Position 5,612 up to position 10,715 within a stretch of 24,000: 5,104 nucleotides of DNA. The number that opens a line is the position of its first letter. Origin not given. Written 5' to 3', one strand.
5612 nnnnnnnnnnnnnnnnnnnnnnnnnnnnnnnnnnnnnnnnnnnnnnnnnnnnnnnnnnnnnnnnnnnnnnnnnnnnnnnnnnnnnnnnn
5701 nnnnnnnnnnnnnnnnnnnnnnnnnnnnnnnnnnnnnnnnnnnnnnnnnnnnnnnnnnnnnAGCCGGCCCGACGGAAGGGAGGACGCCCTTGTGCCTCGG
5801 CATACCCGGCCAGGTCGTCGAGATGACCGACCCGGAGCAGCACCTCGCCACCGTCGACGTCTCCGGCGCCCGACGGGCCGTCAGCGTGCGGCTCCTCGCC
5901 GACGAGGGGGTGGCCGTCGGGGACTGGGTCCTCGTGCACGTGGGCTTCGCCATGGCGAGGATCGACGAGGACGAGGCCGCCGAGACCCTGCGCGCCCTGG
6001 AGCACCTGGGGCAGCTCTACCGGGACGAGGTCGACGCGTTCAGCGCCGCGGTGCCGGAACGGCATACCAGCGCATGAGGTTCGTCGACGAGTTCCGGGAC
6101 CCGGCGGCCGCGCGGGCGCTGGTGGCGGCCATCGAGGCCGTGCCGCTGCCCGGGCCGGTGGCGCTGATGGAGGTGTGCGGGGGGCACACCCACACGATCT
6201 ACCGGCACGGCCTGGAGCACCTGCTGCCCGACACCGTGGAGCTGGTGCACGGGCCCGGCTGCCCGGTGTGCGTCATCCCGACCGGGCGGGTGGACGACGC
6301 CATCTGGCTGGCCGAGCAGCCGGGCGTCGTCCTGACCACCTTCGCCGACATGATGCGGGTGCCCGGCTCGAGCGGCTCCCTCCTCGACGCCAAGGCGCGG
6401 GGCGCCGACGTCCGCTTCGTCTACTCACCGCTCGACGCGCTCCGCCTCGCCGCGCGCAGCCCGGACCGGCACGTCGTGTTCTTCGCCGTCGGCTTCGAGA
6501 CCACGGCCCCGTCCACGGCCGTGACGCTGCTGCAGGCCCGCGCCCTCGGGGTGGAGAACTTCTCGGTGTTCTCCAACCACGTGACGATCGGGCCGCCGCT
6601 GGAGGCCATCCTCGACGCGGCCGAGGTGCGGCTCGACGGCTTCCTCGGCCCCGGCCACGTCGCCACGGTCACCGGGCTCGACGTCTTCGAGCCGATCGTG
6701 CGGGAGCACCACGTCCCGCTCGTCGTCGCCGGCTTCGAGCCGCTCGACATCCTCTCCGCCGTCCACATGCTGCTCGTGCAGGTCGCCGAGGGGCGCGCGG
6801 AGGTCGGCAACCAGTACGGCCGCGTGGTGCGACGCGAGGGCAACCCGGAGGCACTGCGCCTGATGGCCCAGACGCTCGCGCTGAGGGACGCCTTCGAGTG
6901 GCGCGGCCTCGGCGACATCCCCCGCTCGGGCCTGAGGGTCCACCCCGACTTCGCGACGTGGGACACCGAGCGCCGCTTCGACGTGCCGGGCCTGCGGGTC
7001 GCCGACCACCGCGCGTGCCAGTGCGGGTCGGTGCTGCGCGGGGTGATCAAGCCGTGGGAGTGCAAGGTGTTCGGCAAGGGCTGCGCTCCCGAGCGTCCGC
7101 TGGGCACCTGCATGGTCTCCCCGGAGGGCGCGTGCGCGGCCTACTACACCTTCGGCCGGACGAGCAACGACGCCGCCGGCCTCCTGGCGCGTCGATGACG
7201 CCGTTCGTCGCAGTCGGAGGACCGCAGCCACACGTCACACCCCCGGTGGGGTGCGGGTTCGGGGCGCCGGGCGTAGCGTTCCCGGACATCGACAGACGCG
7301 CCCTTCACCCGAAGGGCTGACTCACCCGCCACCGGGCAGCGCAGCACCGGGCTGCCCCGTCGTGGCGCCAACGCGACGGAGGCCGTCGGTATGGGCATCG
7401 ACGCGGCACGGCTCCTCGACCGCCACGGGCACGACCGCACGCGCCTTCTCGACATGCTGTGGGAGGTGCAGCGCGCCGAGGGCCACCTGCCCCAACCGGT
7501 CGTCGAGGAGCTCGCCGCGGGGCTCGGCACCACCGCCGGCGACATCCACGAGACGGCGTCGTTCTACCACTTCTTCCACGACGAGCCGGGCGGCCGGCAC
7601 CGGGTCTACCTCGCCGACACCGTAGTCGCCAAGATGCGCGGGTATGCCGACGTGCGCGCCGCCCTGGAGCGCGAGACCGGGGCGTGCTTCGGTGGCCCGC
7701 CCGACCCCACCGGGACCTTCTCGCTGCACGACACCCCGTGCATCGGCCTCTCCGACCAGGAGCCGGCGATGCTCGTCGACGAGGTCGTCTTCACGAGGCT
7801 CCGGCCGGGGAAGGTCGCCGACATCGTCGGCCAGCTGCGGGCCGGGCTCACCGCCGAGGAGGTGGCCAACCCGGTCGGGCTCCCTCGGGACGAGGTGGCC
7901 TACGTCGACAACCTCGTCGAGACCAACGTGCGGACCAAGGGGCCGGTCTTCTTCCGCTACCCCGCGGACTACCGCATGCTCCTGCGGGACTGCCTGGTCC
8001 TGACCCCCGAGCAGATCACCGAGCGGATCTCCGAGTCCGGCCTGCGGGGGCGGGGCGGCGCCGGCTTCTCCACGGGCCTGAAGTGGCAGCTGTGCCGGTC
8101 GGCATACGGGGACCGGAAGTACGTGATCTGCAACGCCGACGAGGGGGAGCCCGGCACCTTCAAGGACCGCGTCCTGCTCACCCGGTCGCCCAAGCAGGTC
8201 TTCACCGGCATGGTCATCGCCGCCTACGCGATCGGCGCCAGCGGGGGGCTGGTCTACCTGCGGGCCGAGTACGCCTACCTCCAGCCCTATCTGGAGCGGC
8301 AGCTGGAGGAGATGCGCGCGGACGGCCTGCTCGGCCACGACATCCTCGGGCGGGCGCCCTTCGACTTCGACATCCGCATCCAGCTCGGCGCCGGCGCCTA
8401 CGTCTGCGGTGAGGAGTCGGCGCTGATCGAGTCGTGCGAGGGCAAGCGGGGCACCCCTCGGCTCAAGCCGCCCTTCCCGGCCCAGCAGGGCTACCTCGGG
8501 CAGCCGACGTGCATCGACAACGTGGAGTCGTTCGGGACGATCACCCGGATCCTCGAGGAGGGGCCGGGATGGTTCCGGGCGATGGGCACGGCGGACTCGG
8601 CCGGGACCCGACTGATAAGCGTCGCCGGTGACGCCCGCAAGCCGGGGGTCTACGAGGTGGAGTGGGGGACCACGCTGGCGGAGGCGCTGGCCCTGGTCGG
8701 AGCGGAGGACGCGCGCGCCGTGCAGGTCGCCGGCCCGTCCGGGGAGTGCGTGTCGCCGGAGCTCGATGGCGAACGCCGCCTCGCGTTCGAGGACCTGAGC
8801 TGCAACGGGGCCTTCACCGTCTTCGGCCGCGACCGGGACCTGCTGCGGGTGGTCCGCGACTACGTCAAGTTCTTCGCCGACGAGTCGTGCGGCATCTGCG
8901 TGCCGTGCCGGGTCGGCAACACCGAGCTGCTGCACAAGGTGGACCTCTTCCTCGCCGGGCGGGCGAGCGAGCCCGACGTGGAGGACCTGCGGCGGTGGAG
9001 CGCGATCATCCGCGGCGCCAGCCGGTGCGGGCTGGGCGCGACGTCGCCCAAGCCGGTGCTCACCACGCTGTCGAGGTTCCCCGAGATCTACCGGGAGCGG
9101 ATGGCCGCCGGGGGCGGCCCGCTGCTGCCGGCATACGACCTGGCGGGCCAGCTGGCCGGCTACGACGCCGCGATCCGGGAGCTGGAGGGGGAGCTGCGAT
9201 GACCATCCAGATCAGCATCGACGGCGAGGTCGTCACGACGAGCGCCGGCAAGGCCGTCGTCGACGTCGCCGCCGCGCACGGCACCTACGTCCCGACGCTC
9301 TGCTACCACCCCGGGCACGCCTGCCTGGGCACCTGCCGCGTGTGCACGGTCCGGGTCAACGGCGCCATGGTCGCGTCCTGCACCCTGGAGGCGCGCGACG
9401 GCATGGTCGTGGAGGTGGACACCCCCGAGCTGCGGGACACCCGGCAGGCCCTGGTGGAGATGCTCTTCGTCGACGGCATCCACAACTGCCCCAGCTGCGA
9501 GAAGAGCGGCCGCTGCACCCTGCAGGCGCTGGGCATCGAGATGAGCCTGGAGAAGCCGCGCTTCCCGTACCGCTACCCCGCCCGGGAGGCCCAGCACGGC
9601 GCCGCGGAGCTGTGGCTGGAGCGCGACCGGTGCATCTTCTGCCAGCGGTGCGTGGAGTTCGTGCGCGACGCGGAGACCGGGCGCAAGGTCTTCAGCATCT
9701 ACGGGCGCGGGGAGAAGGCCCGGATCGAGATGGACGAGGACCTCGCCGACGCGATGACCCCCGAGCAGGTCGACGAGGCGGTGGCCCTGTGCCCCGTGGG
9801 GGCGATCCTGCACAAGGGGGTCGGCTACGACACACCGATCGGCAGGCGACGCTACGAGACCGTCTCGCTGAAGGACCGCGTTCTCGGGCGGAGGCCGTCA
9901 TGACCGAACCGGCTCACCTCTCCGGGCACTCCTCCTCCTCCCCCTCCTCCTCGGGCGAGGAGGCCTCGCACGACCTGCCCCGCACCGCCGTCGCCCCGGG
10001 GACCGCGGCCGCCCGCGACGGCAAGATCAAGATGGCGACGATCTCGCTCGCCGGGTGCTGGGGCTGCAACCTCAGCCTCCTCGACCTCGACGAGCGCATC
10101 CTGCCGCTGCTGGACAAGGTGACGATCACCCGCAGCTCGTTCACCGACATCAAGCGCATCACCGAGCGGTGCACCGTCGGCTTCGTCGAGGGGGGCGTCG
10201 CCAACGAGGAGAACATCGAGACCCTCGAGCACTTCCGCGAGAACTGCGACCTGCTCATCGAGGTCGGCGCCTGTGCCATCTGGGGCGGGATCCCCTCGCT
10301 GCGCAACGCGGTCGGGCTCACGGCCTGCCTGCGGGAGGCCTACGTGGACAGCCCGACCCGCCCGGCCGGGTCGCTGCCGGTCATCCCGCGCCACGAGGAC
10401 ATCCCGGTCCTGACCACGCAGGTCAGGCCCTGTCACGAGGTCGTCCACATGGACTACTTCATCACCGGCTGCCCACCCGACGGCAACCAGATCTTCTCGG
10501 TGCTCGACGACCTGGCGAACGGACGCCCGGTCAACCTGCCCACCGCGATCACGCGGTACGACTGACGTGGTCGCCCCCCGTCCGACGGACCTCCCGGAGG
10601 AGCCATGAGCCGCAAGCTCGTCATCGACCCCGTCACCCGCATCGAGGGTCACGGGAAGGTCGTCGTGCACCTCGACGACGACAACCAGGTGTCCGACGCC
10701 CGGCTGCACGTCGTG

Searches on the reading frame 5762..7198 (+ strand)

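Call 18: search_protein_families(library=pfam, proteins=[window:5762-7198:+], max_evalue=0.001)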
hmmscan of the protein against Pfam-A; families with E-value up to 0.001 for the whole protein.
window:5762-7198:+ (478 aa): 1 family
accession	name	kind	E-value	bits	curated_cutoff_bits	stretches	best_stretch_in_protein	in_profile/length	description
PF01924.21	HypD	-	1.7e-147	491.6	25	1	117-464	3-350/351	Hydrogenase formation hypA family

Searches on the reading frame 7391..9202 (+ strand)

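Call 18: search_protein_families(library=pfam, proteins=[window:7391-9202:+], max_evalue=0.001)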
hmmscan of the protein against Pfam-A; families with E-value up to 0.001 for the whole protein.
window:7391-9202:+ (603 aa): 4 families
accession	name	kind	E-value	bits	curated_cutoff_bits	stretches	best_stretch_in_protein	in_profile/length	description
PF01512.22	Complex1_51K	-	3.8e-40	137.6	31.2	1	213-385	1-149/150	Nuo51 FMN-binding domain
PF01257.25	2Fe-2S_thioredx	-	1.7e-30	106.2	24.8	1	7-149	3-144/145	Thioredoxin-like [2Fe-2S] ferredoxin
PF10589.14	NADH_4Fe-4S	-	2.7e-23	82.1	23.5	1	487-569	2-84/85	NADH-ubiquinone oxidoreductase-F iron-sulfur binding region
PF10531.15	SLBB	-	0.00013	22.2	27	1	409-437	2-30/55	SLBB domain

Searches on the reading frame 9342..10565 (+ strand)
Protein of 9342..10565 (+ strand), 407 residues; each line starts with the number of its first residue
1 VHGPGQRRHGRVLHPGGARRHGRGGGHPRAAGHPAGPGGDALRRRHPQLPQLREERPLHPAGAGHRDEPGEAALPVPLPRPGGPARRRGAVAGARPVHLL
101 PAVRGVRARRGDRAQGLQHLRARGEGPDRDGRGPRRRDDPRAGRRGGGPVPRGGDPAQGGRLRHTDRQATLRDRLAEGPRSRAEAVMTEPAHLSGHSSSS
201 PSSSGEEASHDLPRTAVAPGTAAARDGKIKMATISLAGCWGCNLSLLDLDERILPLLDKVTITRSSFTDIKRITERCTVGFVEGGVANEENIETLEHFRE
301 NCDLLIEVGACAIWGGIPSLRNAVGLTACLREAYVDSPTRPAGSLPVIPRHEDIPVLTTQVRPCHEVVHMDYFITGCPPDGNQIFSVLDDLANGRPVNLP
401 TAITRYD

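Call 18: search_protein_families(library=pfam, proteins=[window:9342-10565:+], max_evalue=0.001)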
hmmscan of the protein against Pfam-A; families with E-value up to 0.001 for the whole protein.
window:9342-10565:+ (407 aa): 1 family
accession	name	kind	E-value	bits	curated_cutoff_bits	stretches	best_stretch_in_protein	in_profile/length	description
PF01058.29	Oxidored_q6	-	1.1e-24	87.1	27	1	239-389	1-126/128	NADH ubiquinone oxidoreductase, 20 Kd subunit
